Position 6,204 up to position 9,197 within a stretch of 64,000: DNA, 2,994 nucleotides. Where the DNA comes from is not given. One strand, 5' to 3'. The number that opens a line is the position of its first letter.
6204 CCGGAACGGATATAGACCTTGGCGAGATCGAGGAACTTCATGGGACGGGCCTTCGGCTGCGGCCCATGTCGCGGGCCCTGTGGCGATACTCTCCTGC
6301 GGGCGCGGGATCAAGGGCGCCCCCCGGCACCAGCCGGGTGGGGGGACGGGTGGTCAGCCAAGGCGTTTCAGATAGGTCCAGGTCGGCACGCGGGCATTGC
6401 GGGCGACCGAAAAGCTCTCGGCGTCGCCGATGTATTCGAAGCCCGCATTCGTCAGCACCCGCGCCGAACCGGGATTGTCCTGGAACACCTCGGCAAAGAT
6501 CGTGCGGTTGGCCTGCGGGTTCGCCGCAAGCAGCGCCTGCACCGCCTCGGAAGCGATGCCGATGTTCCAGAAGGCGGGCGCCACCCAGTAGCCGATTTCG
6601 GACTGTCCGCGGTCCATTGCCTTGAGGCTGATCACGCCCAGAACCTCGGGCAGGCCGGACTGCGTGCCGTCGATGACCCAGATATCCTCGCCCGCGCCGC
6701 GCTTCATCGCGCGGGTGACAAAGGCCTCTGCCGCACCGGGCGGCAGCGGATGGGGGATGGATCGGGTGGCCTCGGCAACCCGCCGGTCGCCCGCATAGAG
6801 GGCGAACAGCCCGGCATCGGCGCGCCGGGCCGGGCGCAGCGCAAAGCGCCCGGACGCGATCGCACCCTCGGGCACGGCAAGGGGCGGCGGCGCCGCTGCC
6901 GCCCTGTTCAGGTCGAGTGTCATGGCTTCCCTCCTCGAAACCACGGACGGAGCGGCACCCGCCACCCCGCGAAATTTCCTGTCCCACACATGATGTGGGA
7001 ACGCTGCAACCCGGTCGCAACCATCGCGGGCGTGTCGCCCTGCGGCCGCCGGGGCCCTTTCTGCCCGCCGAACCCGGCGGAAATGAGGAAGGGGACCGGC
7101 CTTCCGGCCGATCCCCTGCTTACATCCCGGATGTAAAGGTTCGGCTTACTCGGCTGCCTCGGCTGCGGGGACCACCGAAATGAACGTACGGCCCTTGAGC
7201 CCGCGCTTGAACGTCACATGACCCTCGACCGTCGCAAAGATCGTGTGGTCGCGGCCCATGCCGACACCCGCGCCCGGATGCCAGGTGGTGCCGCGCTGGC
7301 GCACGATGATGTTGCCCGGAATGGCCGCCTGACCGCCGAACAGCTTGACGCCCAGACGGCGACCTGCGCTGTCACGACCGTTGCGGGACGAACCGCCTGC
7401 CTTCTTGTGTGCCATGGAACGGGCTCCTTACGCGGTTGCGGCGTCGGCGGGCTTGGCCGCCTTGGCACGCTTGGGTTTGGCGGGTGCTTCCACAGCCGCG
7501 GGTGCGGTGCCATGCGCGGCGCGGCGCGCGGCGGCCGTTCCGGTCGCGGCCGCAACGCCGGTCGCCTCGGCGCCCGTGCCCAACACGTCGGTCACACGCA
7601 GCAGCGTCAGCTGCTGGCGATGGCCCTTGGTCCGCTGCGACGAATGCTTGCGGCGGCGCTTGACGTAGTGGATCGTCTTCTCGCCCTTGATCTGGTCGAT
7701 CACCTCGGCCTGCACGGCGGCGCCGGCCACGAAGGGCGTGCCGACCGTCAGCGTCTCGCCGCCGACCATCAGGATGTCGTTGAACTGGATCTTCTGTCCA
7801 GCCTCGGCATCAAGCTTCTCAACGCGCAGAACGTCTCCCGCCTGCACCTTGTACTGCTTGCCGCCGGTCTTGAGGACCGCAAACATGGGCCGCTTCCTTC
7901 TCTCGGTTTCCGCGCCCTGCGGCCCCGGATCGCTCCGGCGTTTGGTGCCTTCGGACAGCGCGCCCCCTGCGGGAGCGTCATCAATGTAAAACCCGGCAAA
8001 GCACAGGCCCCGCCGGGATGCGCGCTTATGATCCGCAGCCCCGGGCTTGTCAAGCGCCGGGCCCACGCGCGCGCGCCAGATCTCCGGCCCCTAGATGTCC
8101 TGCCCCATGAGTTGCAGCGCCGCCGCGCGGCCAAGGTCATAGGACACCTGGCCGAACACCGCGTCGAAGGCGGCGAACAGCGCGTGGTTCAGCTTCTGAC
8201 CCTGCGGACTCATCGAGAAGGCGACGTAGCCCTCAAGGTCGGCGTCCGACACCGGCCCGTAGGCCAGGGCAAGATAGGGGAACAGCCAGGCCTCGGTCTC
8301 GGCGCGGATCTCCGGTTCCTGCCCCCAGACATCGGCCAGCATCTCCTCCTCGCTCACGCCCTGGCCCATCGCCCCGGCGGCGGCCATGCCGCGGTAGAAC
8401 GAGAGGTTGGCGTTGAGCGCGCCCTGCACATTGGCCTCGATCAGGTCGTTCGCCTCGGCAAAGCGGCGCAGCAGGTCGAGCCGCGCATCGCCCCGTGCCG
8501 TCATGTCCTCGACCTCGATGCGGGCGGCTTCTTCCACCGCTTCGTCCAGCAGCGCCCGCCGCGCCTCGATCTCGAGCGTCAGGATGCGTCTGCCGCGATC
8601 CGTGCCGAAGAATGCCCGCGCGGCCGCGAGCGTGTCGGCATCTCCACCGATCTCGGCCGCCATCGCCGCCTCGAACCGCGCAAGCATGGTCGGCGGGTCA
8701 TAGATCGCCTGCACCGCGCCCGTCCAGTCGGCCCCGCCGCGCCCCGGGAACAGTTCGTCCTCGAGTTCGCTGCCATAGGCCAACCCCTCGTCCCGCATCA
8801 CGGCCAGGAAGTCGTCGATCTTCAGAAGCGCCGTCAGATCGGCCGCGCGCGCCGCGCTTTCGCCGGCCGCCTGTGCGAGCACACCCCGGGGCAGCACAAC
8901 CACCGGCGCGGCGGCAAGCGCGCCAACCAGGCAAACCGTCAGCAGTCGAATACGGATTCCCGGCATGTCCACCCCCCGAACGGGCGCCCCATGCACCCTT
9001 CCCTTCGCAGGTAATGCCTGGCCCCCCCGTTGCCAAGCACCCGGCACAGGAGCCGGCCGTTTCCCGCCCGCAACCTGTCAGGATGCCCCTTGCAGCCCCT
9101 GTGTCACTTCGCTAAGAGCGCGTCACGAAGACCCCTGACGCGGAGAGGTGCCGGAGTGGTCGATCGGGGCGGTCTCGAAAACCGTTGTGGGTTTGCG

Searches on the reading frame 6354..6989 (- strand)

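Call 65: search_protein_families(library=pfam, proteins=[window:6354-6989:-], max_evalue=0.0001)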
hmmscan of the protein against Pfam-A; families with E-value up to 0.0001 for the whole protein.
window:6354-6989:- (211 aa): 2 families
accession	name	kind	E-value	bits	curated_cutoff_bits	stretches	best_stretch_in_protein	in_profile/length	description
PF13302.13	Acetyltransf_3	-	1.3e-23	84.6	25.4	1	48-185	1-138/138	Acetyltransferase (GNAT) domain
PF00583.31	Acetyltransf_1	-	4.1e-08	33.9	20.7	1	114-184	42-116/116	Acetyltransferase (GNAT) family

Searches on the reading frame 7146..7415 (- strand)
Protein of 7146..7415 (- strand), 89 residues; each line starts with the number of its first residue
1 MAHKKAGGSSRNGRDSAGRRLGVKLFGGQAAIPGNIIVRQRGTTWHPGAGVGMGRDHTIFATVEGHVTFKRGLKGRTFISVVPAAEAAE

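Call 5: search_protein_families(library=pfam, proteins=[window:7146-7415:-], max_evalue=0.01)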
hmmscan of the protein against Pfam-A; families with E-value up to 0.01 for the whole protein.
window:7146-7415:- (89 aa): 1 family
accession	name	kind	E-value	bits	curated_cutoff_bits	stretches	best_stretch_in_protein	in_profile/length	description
PF01016.24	Ribosomal_L27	-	4.8e-37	126.3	20.5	1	2-81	1-79/79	Ribosomal L27 protein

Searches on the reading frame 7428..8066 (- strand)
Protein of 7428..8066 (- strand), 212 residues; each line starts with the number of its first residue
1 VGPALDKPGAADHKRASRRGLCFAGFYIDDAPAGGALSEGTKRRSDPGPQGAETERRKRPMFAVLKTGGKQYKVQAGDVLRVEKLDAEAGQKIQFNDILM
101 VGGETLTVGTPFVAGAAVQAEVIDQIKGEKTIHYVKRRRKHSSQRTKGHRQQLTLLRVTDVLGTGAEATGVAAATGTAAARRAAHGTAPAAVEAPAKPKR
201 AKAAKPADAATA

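Call 5: search_protein_families(library=pfam, proteins=[window:7428-8066:-], max_evalue=0.01)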
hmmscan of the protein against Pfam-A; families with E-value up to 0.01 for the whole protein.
window:7428-8066:- (212 aa): 1 family
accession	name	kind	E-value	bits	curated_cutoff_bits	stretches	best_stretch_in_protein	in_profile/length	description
PF00829.26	Ribosomal_L21p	-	2.5e-35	121.1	27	1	61-161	1-99/99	Ribosomal prokaryotic L21 protein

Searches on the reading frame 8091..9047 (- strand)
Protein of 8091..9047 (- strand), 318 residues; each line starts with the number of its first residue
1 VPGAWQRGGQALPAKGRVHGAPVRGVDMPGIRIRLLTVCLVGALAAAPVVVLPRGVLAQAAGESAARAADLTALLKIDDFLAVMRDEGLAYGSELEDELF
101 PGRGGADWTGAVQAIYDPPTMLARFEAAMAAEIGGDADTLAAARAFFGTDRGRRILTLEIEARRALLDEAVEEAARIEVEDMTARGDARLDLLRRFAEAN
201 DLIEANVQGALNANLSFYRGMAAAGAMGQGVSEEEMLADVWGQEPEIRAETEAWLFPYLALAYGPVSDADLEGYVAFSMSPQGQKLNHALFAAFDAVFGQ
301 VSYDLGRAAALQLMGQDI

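Call 5: search_protein_families(library=pfam, proteins=[window:8091-9047:-], max_evalue=0.01)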
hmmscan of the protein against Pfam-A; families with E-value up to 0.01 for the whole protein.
window:8091-9047:- (318 aa): 1 family
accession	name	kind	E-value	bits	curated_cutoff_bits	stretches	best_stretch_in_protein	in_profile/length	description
PF09832.14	DUF2059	-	2.1e-06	28.1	23.6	1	138-175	18-54/60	Uncharacterized protein conserved in bacteria (DUF2059)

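Call 8: find_related_loci(query=window:8091-9047:-, collection=genome_contigs, flank=10000)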
Query window:8091-9047:- (318 aa) in genome_contigs; peptide patterns used: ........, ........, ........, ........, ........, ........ (x = any residue, [..] = any of these).
204 stretches matched a pattern; 10 encode a relative of the query (tblastn E <= 1e-3); 10 distinct loci.
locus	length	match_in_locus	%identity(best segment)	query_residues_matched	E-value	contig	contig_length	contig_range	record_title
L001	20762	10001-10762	50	63-318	7e-72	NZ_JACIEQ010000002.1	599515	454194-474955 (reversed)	Actibacterium naphthalenivorans strain DSM 105040 Ga0373277_02, whole genome shotgun sequence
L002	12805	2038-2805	50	64-318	2e-71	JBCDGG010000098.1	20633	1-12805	MAG: Pseudomonadota bacterium isolate P01_H01_bin.127 k141_1010350_length_20633_cov_20.3359, whole genome shotgun sequen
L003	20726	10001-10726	50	75-318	1e-70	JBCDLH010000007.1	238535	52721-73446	MAG: Pseudomonadota bacterium isolate P01_H01_bin.80 k141_1439073_length_238535_cov_28.9590, whole genome shotgun sequen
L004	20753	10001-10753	50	67-318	1e-64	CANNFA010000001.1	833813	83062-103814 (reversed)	uncultured Rhodobacteraceae bacterium isolate 4-145.fasta genome assembly, contig: NODE_1, whole genome shotgun sequence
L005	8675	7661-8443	49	53-318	4e-64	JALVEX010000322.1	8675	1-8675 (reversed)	MAG: Rhodobacteraceae bacterium isolate 134-614_metabat2_scaf2bin.136 134-614_scaffold_5449_c1, whole genome shotgun seq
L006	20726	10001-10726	47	75-318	1e-62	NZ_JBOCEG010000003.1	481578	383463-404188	Rhodovulum sp. YNF3179 scaffold3, whole genome shotgun sequence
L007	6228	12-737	50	75-318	5e-59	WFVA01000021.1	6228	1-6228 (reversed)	MAG: Albidovulum sp. isolate S140_23 k151_16844, whole genome shotgun sequence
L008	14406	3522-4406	39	9-318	1e-57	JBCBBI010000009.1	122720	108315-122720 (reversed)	MAG: Pseudomonadota bacterium isolate J06581_1 NODE_9_length_122720_cov_7.933832, whole genome shotgun sequence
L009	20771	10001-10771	46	60-318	2e-65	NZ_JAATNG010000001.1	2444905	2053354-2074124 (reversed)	Pseudoruegeria sp. HB172150 scaffold1, whole genome shotgun sequence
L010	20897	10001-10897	40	17-318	6e-50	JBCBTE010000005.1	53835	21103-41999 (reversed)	MAG: Pseudomonadota bacterium isolate J06638_4 NODE_5_length_53835_cov_6.583057, whole genome shotgun sequence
